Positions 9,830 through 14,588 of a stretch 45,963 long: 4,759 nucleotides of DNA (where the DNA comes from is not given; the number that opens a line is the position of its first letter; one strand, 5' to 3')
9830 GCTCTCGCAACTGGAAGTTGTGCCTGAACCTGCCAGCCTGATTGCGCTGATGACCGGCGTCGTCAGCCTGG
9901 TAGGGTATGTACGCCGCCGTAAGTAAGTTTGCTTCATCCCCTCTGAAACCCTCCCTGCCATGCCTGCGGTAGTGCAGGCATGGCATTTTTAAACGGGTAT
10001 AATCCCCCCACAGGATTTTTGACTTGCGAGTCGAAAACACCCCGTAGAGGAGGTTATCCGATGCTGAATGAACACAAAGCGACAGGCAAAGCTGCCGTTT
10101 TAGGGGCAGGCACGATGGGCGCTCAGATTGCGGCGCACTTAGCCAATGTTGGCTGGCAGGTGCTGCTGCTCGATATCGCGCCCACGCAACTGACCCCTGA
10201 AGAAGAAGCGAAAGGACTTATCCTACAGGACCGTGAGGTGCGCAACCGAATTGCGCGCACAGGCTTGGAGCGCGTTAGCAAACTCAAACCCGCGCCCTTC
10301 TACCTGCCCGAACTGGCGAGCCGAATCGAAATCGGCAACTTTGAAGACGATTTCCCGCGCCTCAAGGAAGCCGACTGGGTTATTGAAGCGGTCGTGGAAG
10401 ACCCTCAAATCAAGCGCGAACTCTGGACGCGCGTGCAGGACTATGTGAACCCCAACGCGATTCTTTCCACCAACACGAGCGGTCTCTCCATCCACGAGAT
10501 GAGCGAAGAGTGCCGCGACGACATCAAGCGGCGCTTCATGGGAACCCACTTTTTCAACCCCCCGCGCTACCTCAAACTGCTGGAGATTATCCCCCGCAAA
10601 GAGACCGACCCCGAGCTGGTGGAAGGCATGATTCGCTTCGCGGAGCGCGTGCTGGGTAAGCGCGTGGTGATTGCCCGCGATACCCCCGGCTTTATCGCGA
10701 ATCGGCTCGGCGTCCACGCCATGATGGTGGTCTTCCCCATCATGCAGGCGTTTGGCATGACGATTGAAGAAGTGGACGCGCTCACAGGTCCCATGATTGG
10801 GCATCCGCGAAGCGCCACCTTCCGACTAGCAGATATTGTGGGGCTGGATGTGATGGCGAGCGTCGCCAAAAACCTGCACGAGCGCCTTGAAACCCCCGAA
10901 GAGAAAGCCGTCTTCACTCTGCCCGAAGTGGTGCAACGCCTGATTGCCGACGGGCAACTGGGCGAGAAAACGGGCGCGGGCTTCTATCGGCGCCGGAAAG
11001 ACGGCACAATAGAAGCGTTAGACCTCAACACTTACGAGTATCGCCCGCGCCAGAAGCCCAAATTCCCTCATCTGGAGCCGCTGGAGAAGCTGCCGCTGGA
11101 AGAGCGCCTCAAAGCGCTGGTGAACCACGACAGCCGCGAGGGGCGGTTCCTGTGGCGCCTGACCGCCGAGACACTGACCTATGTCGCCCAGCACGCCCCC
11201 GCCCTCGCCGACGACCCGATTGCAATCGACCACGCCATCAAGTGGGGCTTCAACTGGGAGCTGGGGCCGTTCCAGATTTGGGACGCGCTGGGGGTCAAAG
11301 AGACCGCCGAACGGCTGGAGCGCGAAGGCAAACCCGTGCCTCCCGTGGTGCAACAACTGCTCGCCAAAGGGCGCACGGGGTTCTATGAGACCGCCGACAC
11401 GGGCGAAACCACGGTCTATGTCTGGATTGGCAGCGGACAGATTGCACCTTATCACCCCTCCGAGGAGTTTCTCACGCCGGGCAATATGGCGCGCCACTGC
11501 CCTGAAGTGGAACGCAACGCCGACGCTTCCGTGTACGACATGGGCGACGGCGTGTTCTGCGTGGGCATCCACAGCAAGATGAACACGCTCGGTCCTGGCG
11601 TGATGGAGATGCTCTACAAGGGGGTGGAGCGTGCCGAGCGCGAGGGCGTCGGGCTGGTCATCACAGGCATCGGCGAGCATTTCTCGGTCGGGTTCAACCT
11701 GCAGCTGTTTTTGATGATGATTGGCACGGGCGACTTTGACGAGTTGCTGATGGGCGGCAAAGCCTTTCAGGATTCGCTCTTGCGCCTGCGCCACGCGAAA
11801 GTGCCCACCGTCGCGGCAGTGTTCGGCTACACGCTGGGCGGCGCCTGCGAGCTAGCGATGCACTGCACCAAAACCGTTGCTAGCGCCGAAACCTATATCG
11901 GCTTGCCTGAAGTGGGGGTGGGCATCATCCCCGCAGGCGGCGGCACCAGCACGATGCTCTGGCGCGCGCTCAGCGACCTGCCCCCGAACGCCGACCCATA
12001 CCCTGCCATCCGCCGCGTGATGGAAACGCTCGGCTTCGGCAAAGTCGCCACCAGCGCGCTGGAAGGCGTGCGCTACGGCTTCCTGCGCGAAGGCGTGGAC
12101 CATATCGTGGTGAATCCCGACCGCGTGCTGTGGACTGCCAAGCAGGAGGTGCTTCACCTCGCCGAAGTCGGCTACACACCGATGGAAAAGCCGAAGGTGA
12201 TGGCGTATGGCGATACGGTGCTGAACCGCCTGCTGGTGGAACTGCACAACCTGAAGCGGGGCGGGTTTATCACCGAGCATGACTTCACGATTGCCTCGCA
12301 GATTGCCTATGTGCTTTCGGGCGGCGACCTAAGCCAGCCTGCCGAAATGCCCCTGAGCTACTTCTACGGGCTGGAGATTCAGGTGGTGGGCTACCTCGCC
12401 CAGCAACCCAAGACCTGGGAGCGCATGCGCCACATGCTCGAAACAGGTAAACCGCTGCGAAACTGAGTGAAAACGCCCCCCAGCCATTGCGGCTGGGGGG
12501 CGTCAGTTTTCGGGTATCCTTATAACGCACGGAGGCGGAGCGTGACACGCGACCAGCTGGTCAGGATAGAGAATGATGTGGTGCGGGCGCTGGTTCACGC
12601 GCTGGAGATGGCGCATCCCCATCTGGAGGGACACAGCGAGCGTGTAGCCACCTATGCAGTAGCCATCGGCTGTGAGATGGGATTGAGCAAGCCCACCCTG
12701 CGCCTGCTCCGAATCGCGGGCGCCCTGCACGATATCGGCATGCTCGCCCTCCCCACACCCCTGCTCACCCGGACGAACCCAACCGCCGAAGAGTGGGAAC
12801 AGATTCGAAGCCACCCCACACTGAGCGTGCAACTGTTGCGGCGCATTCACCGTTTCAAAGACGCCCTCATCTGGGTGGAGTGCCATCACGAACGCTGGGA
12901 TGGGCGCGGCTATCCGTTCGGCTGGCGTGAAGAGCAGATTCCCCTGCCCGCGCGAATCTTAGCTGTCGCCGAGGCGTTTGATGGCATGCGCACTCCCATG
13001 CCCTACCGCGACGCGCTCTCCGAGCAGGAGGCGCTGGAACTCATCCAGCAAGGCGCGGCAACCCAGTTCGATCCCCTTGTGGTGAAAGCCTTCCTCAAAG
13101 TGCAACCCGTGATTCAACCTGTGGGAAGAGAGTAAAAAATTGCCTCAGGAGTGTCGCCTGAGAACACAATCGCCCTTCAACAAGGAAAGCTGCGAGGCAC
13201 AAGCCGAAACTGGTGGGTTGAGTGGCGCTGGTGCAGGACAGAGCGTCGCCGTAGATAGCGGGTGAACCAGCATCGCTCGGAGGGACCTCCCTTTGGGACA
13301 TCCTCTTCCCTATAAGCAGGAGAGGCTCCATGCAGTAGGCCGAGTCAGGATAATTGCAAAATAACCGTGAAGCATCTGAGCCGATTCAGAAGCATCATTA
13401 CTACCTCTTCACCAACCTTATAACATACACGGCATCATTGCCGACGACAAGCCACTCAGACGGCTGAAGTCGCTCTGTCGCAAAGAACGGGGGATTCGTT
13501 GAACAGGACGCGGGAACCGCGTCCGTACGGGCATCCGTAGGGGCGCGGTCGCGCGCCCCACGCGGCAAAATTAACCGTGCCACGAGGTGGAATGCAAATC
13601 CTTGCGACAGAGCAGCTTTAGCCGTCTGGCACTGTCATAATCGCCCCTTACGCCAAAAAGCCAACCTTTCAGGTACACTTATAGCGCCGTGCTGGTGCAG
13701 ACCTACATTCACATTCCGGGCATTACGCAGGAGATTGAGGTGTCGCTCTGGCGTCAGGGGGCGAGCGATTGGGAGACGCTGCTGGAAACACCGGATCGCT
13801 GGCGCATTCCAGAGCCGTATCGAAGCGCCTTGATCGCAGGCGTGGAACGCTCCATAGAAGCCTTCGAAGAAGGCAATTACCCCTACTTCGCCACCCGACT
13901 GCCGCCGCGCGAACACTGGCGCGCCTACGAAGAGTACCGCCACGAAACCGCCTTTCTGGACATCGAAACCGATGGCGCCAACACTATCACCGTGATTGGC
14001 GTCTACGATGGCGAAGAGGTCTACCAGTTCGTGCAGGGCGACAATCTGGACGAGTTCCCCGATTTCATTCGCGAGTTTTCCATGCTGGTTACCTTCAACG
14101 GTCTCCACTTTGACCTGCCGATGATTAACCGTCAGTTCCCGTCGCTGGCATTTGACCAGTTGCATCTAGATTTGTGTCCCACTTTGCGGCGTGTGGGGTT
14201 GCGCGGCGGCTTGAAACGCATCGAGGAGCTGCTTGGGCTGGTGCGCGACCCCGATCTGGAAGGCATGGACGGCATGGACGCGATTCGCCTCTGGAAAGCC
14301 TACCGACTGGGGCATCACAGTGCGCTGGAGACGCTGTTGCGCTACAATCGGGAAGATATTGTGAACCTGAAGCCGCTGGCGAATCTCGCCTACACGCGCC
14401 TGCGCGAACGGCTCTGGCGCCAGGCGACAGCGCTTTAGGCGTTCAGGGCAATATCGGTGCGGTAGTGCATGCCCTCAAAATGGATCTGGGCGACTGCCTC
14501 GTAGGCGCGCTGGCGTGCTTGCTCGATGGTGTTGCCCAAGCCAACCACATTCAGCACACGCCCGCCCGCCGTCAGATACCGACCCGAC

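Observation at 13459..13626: Three same-orientation copies of a ~140-170-nt hairpin-rich palindromic element in intergenic/3'-UTR positions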

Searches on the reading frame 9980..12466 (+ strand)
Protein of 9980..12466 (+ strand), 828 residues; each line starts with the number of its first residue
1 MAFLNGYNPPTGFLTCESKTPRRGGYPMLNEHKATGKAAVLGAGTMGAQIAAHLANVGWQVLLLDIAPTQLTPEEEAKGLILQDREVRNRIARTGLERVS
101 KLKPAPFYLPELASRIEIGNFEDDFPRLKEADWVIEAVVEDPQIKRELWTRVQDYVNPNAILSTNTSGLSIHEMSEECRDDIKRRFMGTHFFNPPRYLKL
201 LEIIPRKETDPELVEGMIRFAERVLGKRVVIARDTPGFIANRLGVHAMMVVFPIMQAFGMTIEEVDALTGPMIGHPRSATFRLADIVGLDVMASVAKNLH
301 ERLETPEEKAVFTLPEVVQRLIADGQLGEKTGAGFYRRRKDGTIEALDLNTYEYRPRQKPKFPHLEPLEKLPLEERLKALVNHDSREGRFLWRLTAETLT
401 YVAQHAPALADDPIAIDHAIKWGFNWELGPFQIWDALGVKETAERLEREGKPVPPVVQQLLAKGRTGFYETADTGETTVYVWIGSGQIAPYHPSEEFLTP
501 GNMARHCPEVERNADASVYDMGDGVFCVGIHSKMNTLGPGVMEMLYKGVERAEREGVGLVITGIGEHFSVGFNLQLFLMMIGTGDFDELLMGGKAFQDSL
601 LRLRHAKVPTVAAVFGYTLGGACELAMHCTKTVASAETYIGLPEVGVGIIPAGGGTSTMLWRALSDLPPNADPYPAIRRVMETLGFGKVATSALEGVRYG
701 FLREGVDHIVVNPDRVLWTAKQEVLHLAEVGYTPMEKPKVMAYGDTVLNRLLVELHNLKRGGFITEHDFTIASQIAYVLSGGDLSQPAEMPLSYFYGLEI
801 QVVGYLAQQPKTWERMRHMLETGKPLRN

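Call 41: search_protein_families(library=pfam, proteins=[window:9980-12466:+])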
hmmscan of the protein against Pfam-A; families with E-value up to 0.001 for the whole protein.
window:9980-12466:+ (828 aa): 4 families
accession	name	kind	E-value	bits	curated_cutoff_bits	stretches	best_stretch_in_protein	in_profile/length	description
PF02737.24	3HCDH_N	-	1.7e-45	155.6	22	1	37-234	1-179/180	3-hydroxyacyl-CoA dehydrogenase, NAD binding domain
PF00725.27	3HCDH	-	1.1e-19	71.1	22.1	1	237-337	1-96/97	3-hydroxyacyl-CoA dehydrogenase, C-terminal domain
PF00378.25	ECH_1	-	1.3e-15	57.9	27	1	526-659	7-140/251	Enoyl-CoA hydratase/isomerase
PF16113.10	ECH_2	-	1.8e-06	28.2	27.2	1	601-657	81-137/335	Enoyl-CoA hydratase/isomerase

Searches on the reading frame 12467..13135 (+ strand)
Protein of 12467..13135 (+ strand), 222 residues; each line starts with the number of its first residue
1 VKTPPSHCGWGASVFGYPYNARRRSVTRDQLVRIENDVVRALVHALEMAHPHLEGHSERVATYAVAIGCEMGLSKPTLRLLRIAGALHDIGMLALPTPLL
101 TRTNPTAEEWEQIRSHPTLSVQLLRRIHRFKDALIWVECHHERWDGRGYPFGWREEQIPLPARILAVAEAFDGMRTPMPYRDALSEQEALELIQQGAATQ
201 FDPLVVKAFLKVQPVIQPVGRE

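Call 41: search_protein_families(library=pfam, proteins=[window:12467-13135:+])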
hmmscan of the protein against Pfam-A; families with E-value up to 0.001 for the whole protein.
window:12467-13135:+ (222 aa): 2 families
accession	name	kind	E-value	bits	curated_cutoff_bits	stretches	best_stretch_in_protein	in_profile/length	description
PF13487.12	HD_5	-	1.4e-37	129.5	27.2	1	42-204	3-169/170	HD domain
PF01966.28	HD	-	9.7e-19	68.2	22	1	55-174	3-116/116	HD domain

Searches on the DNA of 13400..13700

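Call 10: search_rna_families(source=window, start=13400, end=13700, threshold=evalue, max_evalue=10)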
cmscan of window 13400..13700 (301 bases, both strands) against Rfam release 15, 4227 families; matches with E-value up to 10: 1.
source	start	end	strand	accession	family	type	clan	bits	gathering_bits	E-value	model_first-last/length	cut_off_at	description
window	13518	13547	+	RF00625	P11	Gene;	-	12.1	70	1.8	109-139/139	no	Pseudomonas sRNA P11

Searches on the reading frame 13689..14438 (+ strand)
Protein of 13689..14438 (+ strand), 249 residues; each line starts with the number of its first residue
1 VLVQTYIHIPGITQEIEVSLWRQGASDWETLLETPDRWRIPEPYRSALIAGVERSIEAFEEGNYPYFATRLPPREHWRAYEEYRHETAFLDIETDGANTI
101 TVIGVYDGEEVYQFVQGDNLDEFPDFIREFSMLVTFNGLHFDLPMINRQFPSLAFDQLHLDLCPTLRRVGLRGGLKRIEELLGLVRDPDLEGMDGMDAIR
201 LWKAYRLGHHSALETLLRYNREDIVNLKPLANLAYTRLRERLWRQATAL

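Call 41: search_protein_families(library=pfam, proteins=[window:13689-14438:+])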
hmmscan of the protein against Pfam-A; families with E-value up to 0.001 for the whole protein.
window:13689-14438:+ (249 aa): 2 families
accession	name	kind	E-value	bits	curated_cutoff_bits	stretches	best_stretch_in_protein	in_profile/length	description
PF13482.12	RNase_H_2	-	1.5e-30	106.8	22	1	88-234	1-164/165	RNase_H superfamily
PF10108.15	DNA_pol_B_exo2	-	0.00022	21.4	24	0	120-147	41-69/213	Predicted 3'-5' exonuclease related to the exonuclease domain of PolB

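Call 43: find_homologous_proteins(query=window:13689-14438:+, max_evalue=1e-60)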
Query window:13689-14438:+ (249 aa): 350 proteins with E <= 1e-60 among 1370 candidates; the best 120 are listed.
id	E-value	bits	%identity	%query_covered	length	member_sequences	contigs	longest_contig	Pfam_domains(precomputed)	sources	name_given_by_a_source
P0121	2.7e-167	573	100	100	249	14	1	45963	PF13482.13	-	-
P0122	6.1e-140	483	82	100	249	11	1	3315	PF13482.13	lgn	-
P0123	1.9e-137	475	81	100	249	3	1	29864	PF13482.13,PF10108.16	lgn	-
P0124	1.2e-130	453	78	100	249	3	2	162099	PF13482.13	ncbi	-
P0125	4.1e-124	431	81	94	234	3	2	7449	PF13482.13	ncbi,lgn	-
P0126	5.6e-123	427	77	97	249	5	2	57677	PF13482.13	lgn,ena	-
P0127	4.3e-121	421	74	97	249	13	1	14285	PF13482.13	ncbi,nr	ncbi:MAG: ribonuclease H-like domain-containing protein [Fimbriimonadales bacterium]|nr:ribonuclease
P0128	6.8e-119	414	74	97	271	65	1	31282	PF13482.13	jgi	jgi:uncharacterized protein YprB with RNaseH-like and TPR domain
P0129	1.4e-118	413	73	97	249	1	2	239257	PF13482.13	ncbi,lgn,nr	ncbi:MAG: hypothetical protein KatS3mg017_0221 [Fimbriimonadales bacterium]|nr:MAG: hypothetical pro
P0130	2.8e-118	412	74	97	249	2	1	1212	PF13482.13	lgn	-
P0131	2.9e-118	412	73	97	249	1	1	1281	PF13482.13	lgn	-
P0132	3.8e-117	408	72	98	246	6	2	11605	PF13482.13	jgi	-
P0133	9.1e-117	407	73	97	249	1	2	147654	PF13482.13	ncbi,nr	ncbi:MAG: ribonuclease H-like domain-containing protein [Fimbriimonadales bacterium]|nr:ribonuclease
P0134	1.5e-116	406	73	97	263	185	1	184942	PF13482.13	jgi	jgi:uncharacterized protein YprB with RNaseH-like and TPR domain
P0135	1.1e-114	400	72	97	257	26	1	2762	PF13482.13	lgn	-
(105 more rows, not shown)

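Call 44: find_encoding_contigs(protein=P0123, flank=6000, max_places=2)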
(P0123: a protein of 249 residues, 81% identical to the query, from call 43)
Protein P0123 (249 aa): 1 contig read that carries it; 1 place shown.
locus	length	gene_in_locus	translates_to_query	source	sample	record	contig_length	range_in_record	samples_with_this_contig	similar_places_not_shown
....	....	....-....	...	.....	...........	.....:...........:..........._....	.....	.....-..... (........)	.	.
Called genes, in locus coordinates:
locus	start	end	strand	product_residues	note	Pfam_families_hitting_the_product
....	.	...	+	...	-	?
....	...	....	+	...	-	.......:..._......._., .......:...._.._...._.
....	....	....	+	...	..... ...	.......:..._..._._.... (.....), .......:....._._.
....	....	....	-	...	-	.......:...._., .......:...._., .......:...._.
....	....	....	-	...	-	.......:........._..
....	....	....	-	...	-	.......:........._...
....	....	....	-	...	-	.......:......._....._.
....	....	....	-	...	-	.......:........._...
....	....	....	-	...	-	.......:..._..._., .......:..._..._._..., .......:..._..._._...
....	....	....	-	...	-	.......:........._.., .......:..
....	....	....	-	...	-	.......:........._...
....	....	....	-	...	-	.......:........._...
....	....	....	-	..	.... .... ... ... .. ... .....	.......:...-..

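Call 45: find_encoding_contigs(protein=P0124, flank=6000, max_places=2)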
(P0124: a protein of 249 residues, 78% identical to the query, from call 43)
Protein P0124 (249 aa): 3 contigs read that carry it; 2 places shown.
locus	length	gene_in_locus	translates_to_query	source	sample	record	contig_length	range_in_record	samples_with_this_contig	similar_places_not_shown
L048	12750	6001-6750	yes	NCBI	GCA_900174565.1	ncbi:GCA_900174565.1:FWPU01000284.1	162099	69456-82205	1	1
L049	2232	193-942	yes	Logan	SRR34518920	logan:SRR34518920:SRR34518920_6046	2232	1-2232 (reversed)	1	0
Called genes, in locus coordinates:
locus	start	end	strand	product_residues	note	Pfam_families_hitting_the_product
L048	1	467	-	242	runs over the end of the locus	PF02463:SMC_N (faint), PF00005:ABC_tran, PF13304:AAA_21 (faint)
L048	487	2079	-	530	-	PF11369:DUF3160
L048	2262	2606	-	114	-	PF11369:DUF3160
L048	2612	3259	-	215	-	-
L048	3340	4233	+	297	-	PF01497:Peripla_BP_2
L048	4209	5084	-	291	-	PF01882:DUF58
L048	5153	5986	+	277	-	PF01261:AP_endonuc_2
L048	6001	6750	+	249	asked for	PF13482:RNase_H_2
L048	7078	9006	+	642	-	PF08298:AAA_PrkA, PF06798:PrkA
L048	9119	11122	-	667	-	-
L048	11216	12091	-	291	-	PF01370:Epimerase, PF04321:RmlD_sub_bind, PF16363:GDP_Man_Dehyd, PF01073:3Beta_HSD, PF02719:Polysacc_synt_2, PF07993:NAD_binding_4 (weak)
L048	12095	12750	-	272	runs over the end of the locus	PF02673:BacA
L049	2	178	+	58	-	?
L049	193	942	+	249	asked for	PF13482:RNase_H_2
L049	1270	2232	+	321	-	?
